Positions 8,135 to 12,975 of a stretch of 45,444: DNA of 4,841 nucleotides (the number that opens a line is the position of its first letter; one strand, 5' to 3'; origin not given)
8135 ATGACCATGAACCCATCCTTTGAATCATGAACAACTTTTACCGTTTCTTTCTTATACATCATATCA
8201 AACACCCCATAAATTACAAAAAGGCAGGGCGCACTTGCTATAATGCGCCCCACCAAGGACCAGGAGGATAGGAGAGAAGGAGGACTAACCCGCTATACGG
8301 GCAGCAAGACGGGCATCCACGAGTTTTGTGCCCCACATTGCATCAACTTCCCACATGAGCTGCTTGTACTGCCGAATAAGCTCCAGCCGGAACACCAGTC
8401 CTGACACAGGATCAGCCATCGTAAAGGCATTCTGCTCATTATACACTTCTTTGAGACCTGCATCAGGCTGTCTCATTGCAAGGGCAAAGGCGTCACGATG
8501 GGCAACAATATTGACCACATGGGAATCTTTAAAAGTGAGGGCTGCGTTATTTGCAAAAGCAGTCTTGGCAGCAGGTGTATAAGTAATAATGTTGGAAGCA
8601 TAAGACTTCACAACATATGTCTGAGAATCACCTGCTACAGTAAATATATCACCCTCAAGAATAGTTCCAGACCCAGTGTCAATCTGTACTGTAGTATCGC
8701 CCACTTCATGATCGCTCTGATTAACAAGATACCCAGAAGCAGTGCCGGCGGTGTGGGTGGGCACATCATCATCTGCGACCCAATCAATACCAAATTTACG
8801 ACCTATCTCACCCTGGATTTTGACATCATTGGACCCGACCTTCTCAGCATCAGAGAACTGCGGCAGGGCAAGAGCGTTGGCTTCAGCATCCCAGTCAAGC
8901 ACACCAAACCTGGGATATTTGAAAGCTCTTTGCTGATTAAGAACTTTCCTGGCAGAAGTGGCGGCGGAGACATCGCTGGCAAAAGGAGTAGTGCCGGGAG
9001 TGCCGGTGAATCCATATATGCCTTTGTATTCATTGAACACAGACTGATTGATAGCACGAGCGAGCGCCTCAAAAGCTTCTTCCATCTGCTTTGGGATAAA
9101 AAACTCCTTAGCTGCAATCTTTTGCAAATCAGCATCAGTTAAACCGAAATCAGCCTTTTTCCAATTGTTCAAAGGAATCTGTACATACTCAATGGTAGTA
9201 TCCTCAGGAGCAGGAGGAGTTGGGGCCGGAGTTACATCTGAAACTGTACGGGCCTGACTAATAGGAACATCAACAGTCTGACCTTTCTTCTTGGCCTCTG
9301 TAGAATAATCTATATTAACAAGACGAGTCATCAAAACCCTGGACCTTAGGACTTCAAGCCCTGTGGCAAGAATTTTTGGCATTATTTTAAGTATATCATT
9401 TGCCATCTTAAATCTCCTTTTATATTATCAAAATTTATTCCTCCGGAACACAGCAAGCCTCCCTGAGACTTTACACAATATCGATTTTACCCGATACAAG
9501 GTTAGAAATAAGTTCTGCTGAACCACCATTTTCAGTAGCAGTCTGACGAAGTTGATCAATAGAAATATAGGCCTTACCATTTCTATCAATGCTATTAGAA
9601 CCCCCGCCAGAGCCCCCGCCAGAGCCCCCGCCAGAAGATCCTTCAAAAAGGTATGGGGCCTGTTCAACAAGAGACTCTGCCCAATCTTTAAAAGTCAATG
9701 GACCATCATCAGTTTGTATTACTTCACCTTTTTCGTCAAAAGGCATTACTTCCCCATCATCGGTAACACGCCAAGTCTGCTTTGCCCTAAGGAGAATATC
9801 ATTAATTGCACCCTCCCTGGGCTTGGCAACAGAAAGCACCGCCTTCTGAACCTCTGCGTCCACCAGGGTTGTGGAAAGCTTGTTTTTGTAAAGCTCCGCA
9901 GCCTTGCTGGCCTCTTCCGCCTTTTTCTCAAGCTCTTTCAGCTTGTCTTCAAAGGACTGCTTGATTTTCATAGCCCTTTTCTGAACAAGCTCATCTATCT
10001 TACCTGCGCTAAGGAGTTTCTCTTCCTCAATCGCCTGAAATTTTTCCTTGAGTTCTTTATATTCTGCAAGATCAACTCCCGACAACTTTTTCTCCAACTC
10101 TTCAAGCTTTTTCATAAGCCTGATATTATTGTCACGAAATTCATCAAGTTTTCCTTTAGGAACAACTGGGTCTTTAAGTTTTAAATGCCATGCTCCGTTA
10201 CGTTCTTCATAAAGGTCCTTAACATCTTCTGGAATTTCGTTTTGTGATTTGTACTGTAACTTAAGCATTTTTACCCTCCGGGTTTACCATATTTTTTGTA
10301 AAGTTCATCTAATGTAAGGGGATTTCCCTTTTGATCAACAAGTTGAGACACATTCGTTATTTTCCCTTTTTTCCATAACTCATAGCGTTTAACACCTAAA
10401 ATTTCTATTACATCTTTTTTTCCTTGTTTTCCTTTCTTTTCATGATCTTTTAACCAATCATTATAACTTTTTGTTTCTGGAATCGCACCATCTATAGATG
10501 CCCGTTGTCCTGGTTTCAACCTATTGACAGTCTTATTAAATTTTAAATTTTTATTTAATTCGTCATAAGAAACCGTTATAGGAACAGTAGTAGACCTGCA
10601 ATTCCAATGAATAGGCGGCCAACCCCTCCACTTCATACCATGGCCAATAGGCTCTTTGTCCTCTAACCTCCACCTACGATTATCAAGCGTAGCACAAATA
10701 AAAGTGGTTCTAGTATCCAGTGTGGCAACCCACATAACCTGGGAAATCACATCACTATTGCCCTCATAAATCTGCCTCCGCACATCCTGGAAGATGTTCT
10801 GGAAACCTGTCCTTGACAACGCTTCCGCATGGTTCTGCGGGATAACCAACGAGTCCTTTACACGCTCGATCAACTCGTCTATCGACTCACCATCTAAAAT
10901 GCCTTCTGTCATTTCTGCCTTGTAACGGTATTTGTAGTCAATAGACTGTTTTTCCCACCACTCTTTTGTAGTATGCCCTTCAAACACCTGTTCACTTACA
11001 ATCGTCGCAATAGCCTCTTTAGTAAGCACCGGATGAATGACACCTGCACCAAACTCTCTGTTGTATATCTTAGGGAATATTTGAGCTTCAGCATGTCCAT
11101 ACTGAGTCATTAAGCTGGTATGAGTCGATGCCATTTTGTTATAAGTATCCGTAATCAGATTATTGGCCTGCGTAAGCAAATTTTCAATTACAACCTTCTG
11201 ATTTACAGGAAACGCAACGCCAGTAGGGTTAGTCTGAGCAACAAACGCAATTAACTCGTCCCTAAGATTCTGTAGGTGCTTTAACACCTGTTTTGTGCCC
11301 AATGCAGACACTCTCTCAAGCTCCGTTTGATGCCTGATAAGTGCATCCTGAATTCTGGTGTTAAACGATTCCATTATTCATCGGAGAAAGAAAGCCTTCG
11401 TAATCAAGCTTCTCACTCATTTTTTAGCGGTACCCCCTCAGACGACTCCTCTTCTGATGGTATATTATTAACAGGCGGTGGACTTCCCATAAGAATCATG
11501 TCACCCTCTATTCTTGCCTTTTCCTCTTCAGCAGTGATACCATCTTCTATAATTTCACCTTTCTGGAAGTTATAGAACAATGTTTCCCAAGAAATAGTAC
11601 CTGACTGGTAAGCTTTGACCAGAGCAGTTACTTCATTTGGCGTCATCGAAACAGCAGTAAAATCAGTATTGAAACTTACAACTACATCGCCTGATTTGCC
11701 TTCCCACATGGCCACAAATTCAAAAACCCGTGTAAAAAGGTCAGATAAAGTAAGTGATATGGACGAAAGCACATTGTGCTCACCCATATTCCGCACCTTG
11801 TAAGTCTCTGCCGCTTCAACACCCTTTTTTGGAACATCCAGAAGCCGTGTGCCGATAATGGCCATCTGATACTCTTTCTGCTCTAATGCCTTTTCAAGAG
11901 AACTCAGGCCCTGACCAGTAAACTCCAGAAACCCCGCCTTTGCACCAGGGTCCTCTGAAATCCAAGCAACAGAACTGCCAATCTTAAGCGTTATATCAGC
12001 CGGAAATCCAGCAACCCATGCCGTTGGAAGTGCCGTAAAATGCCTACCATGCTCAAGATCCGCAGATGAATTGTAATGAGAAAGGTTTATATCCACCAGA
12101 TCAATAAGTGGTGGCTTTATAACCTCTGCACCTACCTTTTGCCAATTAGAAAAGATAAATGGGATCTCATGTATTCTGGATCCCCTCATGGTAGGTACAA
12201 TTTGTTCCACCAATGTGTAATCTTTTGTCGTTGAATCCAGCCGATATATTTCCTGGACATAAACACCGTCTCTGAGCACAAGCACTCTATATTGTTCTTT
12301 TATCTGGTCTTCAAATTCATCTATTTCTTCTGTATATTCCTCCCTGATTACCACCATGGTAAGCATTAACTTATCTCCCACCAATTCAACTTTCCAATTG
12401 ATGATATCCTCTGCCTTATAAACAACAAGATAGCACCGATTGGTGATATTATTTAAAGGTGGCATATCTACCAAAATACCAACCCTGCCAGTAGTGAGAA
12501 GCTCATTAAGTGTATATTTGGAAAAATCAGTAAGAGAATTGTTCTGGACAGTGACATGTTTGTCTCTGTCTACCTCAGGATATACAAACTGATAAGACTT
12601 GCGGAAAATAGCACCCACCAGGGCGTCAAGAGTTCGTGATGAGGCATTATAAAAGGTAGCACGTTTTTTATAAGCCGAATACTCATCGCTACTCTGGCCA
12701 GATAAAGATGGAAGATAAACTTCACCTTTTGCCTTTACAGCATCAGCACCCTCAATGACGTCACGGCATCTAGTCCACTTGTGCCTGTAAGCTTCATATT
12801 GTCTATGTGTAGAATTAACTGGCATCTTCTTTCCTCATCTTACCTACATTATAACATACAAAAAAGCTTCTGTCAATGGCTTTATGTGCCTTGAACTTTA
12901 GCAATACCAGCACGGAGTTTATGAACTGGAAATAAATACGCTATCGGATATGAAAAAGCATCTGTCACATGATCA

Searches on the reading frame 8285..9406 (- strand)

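Call 76: search_protein_families(library=phrogs, proteins=[window:8285-9406:-], max_evalue=0.00001)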
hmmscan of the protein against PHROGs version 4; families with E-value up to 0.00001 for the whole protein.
window:8285-9406:- (373 aa): 2 families
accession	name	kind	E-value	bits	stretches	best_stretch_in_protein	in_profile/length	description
phrog_283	-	head and packaging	2.7e-70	238.7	1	1-373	1-383/385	major head protein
phrog_267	-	head and packaging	3.6e-09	37.2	1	18-312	51-286/410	major head protein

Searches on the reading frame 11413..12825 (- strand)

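Call 76: search_protein_families(library=phrogs, proteins=[window:11413-12825:-], max_evalue=0.00001)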
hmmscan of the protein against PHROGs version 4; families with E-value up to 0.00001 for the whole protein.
window:11413-12825:- (470 aa): 2 families
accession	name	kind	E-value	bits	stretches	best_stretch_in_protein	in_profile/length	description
phrog_145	-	head and packaging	3.2e-125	419.7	1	1-443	8-466/493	portal protein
phrog_2417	-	unknown function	2e-26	94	1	3-229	6-238/242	-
